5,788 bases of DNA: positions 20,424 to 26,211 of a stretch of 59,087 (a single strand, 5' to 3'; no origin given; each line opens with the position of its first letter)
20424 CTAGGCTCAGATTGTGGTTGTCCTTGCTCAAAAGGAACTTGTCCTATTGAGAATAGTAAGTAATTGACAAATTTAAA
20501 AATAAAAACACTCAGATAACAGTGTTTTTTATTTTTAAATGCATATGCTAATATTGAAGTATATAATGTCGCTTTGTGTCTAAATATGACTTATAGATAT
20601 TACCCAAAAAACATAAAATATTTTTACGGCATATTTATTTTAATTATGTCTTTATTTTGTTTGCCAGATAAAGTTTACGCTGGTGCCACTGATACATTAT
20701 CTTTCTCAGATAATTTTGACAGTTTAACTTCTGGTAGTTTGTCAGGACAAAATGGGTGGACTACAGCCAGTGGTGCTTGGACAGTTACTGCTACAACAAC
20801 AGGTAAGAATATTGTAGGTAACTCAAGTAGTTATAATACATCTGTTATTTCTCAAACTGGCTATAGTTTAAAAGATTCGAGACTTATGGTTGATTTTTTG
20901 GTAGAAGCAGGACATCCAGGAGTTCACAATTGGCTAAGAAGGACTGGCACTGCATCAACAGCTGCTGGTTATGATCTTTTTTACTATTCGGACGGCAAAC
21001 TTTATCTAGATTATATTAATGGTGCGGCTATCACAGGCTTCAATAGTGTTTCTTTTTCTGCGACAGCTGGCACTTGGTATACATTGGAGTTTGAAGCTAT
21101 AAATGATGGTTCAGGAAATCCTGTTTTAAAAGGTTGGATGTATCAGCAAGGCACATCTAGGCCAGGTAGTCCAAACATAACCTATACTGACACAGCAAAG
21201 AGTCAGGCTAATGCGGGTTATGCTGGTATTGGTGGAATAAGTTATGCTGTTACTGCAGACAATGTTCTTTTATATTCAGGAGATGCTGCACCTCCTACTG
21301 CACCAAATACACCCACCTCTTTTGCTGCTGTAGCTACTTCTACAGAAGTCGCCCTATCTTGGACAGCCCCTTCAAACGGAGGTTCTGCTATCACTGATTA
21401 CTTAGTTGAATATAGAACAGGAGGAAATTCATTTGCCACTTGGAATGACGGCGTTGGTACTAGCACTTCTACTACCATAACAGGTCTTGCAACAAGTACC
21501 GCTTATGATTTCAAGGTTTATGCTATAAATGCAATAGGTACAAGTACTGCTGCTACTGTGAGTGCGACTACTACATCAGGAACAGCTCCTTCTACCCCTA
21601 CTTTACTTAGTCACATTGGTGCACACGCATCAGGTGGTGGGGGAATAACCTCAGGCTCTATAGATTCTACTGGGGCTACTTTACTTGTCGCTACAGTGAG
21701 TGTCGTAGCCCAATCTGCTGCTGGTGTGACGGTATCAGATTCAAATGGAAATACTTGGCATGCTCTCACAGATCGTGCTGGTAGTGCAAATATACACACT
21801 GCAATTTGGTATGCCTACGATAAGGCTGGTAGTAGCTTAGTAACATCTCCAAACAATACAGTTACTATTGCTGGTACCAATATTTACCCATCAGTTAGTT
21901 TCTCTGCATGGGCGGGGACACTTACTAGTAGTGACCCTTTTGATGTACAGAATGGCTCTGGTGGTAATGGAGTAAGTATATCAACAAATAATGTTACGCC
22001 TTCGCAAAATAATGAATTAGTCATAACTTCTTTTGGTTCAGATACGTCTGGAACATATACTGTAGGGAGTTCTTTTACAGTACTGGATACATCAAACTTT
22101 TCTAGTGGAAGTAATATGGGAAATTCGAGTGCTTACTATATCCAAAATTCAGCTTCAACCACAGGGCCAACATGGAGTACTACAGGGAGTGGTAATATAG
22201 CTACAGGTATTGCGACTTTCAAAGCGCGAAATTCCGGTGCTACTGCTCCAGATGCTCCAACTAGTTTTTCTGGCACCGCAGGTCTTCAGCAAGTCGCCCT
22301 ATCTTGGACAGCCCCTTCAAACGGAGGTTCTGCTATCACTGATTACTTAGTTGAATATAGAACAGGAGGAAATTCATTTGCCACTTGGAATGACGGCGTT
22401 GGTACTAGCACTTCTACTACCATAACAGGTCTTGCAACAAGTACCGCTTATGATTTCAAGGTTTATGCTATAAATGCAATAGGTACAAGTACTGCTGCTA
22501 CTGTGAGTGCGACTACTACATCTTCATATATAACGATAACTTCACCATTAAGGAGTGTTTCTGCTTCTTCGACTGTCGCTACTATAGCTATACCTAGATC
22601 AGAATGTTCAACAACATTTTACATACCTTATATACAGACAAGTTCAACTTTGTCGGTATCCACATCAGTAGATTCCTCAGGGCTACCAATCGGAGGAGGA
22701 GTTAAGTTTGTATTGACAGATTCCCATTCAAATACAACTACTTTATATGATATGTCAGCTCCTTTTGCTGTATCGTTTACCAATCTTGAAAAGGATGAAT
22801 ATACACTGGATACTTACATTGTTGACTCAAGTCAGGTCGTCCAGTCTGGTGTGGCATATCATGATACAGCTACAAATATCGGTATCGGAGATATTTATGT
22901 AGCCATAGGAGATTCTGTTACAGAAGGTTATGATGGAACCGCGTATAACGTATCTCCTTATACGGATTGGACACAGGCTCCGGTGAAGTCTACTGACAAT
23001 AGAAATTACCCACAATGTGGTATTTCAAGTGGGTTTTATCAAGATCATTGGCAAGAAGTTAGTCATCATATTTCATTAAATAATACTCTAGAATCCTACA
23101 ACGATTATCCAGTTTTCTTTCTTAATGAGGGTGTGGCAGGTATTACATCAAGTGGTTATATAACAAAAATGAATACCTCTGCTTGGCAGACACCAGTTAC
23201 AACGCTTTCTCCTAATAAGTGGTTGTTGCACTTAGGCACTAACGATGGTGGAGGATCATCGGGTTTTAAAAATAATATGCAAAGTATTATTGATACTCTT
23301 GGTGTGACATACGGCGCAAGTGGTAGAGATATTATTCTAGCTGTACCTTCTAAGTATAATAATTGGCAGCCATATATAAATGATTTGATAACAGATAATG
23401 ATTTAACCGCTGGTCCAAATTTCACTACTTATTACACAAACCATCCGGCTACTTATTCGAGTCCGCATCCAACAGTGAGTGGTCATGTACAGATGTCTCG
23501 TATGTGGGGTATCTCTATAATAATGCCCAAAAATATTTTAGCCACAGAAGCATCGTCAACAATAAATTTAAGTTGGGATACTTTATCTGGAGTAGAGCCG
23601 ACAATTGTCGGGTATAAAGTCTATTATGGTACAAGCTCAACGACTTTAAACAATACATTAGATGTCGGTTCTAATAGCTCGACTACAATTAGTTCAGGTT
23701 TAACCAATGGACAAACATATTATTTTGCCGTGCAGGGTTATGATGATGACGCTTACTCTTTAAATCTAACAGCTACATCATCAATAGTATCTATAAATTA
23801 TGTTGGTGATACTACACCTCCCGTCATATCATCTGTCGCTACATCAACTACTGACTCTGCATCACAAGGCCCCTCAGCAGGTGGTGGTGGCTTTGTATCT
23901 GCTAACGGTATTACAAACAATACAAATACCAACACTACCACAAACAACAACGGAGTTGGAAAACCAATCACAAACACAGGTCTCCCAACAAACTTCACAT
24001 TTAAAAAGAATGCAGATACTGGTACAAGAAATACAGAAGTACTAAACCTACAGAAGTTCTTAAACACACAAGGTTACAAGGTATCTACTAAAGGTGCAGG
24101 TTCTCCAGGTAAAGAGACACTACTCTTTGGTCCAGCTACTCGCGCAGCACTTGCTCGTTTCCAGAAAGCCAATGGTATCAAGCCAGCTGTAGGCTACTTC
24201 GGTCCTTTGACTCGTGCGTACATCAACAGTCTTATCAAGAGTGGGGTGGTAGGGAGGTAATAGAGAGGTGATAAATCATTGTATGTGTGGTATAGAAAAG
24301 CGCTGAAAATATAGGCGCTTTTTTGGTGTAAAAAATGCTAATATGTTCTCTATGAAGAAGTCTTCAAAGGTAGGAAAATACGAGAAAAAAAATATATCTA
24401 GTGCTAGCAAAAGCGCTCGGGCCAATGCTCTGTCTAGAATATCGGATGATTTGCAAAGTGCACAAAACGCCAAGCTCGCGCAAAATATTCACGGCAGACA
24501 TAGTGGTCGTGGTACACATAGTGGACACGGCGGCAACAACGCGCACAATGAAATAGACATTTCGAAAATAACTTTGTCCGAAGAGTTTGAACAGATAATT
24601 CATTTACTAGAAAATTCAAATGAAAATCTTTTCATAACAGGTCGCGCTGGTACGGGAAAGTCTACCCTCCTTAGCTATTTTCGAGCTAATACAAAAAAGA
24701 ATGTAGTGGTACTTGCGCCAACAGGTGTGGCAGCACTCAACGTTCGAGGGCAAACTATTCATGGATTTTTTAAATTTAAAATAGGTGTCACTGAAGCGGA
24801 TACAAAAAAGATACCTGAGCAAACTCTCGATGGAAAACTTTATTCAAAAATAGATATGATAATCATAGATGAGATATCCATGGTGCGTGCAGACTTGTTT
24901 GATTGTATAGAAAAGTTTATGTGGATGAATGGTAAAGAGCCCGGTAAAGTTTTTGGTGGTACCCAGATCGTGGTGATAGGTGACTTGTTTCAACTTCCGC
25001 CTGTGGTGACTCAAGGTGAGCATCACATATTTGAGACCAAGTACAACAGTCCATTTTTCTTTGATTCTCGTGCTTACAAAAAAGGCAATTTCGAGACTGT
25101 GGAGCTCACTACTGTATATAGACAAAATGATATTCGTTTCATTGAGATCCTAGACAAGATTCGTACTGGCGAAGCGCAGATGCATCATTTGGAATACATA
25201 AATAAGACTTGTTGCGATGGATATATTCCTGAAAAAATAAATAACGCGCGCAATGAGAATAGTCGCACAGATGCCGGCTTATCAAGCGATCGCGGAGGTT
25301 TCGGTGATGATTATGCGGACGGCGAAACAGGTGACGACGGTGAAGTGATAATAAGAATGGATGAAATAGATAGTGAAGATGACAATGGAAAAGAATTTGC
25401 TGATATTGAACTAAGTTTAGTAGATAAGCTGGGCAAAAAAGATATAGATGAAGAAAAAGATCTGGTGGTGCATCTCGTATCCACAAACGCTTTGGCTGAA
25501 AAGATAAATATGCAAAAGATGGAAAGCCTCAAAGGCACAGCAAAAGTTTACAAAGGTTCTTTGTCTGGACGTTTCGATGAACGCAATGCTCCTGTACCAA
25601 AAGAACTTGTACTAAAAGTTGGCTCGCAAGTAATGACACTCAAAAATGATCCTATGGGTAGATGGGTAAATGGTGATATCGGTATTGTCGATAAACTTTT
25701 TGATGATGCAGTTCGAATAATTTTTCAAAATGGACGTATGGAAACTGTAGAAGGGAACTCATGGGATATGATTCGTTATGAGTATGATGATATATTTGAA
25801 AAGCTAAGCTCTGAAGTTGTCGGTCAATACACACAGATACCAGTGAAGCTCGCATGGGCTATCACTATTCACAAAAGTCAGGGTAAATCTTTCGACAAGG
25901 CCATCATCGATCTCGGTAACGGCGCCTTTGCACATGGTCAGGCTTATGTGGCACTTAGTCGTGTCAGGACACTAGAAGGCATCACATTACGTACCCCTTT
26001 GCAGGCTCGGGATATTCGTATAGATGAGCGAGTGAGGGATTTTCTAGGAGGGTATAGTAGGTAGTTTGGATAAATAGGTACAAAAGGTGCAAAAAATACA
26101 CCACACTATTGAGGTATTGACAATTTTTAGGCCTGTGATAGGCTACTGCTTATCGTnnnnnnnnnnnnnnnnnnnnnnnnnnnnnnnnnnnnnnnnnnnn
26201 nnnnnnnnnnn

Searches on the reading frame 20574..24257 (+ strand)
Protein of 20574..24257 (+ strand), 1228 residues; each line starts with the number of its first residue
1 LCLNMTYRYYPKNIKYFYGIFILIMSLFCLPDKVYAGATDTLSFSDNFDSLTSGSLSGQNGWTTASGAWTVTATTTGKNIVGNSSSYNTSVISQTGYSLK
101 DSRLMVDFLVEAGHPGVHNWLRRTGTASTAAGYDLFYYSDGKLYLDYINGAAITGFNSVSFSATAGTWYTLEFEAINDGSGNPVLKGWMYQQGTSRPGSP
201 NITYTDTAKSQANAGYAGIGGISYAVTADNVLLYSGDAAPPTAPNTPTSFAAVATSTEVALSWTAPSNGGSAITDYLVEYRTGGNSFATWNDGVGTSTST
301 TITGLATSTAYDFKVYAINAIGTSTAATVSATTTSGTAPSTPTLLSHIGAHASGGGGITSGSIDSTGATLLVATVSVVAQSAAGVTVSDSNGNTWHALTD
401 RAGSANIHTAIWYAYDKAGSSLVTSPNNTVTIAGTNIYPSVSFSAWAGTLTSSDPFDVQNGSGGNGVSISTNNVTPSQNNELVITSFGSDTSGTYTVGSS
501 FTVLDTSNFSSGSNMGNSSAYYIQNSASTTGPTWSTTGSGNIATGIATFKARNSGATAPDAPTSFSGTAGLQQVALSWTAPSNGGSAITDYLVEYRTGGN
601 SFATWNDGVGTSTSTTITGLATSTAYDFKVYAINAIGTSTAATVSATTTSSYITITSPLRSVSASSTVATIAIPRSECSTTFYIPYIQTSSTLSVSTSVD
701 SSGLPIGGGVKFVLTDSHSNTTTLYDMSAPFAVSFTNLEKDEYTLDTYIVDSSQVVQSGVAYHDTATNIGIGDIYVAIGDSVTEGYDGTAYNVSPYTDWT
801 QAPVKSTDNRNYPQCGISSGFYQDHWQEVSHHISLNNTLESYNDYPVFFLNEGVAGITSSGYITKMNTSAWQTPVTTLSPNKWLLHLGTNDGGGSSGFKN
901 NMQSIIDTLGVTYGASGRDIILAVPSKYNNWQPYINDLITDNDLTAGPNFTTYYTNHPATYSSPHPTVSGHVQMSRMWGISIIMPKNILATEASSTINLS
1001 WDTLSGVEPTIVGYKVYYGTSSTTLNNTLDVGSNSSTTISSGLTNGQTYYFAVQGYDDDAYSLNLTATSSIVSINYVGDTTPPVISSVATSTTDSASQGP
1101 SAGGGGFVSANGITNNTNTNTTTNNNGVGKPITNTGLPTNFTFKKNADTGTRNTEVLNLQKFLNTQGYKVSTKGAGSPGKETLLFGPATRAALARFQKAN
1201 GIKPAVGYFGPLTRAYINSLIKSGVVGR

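Call 82: search_protein_families(library=pfam, proteins=[window:20574-24257:+], max_evalue=0.00001)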
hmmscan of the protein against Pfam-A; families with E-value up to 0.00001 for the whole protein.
window:20574-24257:+ (1228 aa): 4 families
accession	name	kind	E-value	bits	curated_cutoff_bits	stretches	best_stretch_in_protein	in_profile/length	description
PF00041.27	fn3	-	3.3e-33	114.2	25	3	247-327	3-78/84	Fibronectin type III domain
PF25059.1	FN3_DSCAM-DSCAML_C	-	1.7e-17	64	39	2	256-336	3-83/89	DSCAM/DSCAML C-terminal Fn3-like domain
PF01471.23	PG_binding_1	-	5.4e-09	36.5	23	1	1153-1215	2-55/57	Putative peptidoglycan binding domain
PF10179.15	NDNF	-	4.6e-07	30.4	27.3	0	294-332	85-124/127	Neuron-derived neurotrophic factor, first Fn(III) domain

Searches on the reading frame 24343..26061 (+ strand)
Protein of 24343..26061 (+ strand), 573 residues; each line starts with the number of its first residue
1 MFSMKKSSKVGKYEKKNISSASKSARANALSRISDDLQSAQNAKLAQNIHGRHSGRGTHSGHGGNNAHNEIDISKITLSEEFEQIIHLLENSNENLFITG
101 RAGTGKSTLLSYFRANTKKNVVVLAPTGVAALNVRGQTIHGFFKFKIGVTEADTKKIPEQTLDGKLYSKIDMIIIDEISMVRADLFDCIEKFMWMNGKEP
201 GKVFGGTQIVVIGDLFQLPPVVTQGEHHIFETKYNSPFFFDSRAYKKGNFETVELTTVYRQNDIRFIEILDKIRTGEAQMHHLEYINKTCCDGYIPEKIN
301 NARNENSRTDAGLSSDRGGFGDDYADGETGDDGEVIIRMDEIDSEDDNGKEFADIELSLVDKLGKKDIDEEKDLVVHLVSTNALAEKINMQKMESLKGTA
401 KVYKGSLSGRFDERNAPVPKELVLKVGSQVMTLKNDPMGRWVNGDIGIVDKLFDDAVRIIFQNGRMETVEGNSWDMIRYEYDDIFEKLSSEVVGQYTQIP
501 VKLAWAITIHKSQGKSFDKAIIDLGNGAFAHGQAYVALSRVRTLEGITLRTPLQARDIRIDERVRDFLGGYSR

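Call 82: search_protein_families(library=pfam, proteins=[window:24343-26061:+], max_evalue=0.00001)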
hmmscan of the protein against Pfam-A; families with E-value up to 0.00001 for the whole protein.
window:24343-26061:+ (573 aa): 4 families
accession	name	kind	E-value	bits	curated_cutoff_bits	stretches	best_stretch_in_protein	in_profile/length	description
PF05970.20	PIF1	-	1.6e-33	116.6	25.9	1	82-278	10-217/223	PIF1-like helicase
PF13604.12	AAA_30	-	3.4e-14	53.5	27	1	86-282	11-176/191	AAA domain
PF13245.12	AAA_19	-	1.1e-10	42.2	25.1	1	92-221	10-132/134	AAA domain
PF02689.20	Herpes_Helicase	-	5.5e-09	35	27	0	505-555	731-783/808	Helicase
